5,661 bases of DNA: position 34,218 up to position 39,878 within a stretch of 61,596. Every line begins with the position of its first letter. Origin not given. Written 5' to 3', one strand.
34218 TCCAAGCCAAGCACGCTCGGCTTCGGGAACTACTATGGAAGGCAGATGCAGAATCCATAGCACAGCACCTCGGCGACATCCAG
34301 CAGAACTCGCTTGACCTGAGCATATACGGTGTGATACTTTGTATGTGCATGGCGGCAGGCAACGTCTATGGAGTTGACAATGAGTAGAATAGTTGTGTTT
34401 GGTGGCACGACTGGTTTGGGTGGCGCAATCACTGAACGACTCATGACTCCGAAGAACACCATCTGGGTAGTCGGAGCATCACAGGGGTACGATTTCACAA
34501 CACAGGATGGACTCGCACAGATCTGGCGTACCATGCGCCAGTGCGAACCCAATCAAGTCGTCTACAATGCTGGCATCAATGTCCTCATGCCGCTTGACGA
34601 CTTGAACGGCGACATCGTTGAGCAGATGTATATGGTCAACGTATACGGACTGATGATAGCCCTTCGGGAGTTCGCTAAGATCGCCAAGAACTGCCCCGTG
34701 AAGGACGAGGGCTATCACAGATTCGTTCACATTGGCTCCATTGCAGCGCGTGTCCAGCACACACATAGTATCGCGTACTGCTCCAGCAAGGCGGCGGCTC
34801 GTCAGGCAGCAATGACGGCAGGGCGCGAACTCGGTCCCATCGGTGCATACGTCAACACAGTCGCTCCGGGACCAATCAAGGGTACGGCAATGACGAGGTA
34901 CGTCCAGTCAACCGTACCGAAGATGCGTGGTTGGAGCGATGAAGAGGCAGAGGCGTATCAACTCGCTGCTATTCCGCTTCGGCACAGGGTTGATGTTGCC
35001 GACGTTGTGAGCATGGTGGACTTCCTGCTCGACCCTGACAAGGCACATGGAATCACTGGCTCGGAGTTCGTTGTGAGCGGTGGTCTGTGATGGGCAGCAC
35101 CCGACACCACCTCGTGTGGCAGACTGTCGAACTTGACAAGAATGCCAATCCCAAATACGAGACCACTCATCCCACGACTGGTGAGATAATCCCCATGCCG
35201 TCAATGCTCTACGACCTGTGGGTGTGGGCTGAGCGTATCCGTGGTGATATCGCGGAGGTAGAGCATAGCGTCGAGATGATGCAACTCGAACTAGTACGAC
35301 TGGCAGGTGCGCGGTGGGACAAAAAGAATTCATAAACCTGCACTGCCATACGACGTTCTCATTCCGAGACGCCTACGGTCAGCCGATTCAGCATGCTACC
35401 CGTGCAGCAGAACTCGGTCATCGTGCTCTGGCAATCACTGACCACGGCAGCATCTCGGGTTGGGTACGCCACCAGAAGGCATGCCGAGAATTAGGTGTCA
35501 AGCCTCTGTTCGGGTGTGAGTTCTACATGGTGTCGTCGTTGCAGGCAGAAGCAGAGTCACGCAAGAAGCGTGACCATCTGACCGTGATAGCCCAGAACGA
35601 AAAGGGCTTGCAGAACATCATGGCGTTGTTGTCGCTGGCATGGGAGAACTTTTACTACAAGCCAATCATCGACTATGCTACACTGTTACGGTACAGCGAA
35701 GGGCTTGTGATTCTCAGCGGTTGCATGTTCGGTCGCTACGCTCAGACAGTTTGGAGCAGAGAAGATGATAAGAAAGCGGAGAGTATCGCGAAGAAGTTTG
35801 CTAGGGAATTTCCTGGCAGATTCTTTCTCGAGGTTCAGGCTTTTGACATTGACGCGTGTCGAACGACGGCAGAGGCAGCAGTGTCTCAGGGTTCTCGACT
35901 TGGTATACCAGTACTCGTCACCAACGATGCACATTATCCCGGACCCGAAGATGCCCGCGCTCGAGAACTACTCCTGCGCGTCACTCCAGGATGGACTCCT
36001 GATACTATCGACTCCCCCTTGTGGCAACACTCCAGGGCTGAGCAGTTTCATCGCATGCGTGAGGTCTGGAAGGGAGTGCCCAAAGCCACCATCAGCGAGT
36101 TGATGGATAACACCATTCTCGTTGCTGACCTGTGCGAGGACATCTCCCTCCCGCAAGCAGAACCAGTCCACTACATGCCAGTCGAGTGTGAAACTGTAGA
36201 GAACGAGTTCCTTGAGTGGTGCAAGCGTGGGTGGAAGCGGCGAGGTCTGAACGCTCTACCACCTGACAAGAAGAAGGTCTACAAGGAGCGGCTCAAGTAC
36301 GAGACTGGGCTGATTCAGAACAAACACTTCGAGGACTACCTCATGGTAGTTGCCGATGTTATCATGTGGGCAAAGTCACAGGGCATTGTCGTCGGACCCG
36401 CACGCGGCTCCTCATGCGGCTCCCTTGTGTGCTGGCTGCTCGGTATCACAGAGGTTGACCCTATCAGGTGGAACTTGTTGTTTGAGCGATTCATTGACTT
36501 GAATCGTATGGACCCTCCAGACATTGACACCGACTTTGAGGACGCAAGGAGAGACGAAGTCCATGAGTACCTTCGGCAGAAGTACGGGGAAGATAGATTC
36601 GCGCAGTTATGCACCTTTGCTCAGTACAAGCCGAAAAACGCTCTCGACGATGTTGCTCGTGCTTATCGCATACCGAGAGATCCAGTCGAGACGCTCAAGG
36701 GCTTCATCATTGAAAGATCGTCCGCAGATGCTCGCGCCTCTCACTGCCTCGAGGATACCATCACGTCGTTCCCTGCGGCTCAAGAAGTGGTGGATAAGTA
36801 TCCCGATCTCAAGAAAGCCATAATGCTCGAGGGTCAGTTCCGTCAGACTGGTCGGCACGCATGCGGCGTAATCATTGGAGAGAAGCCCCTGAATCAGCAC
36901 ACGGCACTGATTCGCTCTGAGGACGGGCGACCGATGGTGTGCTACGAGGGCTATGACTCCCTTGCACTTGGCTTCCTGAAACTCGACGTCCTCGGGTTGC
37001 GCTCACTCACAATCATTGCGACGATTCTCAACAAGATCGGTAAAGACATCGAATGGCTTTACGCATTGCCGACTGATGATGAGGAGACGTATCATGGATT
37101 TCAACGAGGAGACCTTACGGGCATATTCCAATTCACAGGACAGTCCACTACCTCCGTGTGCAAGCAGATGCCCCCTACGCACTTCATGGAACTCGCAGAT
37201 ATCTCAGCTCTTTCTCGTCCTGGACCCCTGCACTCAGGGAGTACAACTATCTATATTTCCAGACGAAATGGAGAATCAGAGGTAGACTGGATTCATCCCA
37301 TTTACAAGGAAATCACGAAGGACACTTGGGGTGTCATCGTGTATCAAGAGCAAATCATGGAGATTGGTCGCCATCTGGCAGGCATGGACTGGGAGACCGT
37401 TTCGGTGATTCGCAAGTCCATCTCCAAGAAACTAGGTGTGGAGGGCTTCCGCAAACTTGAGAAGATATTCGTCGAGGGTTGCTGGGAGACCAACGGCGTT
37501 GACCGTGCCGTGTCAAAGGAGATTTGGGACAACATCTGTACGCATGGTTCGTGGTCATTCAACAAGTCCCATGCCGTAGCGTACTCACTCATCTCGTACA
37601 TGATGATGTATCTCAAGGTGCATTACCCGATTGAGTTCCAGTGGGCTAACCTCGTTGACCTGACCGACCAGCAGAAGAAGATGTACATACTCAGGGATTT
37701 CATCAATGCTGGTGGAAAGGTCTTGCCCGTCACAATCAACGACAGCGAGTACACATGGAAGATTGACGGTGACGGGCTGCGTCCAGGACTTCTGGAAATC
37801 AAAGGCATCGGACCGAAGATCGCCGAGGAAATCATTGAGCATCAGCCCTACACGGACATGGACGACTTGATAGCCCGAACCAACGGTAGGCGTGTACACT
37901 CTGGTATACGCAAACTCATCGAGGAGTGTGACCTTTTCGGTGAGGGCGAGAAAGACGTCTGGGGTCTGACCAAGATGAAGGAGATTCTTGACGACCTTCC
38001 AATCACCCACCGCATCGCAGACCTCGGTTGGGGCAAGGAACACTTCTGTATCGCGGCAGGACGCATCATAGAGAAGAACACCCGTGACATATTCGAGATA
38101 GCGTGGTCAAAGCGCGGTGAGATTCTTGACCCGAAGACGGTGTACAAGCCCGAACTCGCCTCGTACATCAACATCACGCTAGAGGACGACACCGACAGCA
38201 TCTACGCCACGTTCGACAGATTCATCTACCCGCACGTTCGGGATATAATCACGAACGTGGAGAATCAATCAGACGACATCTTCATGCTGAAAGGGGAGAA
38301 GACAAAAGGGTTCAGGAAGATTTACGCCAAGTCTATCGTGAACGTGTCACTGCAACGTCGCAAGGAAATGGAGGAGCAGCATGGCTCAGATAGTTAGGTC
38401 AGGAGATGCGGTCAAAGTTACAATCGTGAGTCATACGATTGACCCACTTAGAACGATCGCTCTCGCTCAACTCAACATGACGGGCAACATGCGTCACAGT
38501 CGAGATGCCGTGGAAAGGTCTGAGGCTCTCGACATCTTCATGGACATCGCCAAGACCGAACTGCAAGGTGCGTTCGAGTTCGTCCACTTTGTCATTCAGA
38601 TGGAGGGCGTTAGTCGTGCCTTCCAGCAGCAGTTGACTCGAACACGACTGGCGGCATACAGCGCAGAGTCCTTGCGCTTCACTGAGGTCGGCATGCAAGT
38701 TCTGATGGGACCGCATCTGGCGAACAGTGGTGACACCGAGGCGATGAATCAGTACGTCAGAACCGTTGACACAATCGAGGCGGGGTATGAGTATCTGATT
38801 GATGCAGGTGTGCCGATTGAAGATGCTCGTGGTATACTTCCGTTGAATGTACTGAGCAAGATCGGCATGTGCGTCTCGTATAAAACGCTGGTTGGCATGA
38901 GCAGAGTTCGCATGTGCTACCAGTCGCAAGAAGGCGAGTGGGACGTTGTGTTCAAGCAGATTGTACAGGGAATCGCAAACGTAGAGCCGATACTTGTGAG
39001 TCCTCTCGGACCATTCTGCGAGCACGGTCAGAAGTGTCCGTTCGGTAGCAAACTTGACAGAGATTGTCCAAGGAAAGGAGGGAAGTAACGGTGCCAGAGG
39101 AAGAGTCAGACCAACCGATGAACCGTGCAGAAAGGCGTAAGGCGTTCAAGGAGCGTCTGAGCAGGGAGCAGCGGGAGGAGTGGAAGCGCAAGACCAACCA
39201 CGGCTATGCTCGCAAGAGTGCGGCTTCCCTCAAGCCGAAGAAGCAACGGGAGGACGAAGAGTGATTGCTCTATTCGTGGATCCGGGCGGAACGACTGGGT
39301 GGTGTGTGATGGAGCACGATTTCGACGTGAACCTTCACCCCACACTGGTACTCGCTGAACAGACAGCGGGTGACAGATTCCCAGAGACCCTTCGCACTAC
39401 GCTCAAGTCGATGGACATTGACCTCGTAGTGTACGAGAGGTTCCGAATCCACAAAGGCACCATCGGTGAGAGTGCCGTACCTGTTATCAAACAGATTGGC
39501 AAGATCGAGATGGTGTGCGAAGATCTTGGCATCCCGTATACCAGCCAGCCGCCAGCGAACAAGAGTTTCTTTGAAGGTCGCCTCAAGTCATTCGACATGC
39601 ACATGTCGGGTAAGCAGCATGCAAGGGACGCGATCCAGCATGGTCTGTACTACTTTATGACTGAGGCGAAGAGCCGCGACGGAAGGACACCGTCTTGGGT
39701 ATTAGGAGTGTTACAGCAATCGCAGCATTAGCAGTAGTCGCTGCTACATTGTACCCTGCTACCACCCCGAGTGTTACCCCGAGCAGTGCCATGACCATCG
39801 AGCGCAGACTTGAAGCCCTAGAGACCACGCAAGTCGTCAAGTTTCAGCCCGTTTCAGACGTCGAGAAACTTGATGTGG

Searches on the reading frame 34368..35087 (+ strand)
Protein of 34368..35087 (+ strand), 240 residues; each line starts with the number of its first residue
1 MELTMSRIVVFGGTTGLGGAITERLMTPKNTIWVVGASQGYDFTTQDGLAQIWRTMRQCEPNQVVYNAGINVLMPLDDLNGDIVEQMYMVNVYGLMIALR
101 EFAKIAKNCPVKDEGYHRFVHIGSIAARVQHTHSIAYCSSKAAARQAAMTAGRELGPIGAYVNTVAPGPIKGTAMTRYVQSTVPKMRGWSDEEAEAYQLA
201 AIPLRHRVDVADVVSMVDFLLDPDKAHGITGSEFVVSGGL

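Call 72: search_protein_families(library=pfam, proteins=[window:34368-35087:+], max_evalue=0.001)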
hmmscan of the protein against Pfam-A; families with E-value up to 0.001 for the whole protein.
window:34368-35087:+ (240 aa): 2 families
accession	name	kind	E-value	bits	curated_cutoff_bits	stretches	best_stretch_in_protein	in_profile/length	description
PF13561.12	adh_short_C2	-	3.7e-20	72.9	27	1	64-240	75-235/236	Enoyl-(Acyl carrier protein) reductase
PF00106.31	adh_short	-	2.4e-19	70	26.6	1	64-181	81-192/195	short chain dehydrogenase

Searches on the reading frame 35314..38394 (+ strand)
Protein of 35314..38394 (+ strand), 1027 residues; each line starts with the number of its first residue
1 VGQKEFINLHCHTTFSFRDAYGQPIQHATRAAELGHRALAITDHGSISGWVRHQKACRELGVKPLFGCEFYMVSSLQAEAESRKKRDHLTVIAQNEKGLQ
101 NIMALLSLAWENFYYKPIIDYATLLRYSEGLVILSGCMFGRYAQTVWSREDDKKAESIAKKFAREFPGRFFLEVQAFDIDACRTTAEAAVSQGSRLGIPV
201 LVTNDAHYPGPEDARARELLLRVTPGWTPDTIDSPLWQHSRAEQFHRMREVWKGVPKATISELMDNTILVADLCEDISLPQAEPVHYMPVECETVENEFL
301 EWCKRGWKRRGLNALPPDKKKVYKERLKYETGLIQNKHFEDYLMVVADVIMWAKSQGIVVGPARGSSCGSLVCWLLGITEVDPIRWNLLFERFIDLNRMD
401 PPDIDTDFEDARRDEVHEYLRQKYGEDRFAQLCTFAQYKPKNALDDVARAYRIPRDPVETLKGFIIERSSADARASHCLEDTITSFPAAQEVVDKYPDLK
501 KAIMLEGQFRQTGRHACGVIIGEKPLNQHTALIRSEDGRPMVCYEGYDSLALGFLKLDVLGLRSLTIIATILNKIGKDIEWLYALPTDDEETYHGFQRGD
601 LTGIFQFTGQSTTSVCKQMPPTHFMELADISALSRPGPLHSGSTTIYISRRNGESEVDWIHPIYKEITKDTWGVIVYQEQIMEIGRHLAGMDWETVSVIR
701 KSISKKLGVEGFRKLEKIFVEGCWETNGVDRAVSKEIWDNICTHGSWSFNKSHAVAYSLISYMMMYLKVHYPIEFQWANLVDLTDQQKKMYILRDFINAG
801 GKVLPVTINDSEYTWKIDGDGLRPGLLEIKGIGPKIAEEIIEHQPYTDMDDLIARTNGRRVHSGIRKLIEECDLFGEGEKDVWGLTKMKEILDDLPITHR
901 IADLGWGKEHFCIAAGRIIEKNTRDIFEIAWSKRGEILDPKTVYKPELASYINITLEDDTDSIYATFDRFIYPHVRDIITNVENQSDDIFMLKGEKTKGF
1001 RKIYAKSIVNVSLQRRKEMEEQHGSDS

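Call 17: search_protein_families(library=pfam, proteins=[window:35314-38394:+], max_evalue=0.01)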
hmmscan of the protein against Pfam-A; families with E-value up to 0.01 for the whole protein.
window:35314-38394:+ (1027 aa): 4 families
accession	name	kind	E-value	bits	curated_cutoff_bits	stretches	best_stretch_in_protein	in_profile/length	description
PF07733.18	DNA_pol3_alpha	-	1e-71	242.1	23.9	1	302-561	6-260/260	Bacterial DNA polymerase III alpha NTPase domain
PF17657.6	DNA_pol3_finger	-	2.4e-39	134.8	22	1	565-726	2-165/166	Bacterial DNA polymerase III alpha subunit finger domain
PF02811.25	PHP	-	9.8e-39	133.7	26.4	1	9-175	2-162/164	PHP domain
PF14579.12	HHH_6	-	1.1e-10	42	25.6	1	802-863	3-68/90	Helix-hairpin-helix motif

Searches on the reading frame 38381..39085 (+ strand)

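Call 72: search_protein_families(library=pfam, proteins=[window:38381-39085:+], max_evalue=0.001)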
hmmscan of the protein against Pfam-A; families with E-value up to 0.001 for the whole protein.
window:38381-39085:+ (235 aa): 1 family
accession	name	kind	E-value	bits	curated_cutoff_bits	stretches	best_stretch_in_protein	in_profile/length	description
PF02511.20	Thy1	-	2.2e-25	90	24.8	1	15-203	2-190/191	Thymidylate synthase complementing protein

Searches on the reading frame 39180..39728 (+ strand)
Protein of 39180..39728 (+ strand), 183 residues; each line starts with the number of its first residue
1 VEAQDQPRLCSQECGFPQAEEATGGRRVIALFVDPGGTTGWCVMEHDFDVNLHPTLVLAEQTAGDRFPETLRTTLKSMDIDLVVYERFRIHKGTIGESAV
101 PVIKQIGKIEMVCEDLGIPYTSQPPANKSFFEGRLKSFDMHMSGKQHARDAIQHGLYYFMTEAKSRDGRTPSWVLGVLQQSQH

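Call 72: search_protein_families(library=pfam, proteins=[window:39180-39728:+], max_evalue=0.001)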
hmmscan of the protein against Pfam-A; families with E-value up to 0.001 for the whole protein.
window:39180-39728:+ (183 aa): 0 families

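Call 107: search_protein_families(library=phrogs, proteins=[window:39180-39728:+], max_evalue=0.00001)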
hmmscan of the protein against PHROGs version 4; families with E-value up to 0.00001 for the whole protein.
window:39180-39728:+ (183 aa): 2 families
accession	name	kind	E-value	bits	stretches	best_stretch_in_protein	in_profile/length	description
phrog_1981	-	unknown function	6e-14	53.2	1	27-171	28-193/217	-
phrog_1770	-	DNA, RNA and nucleotide metabolism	1.1e-08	36.2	1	33-175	9-143/158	Holliday junction resolvase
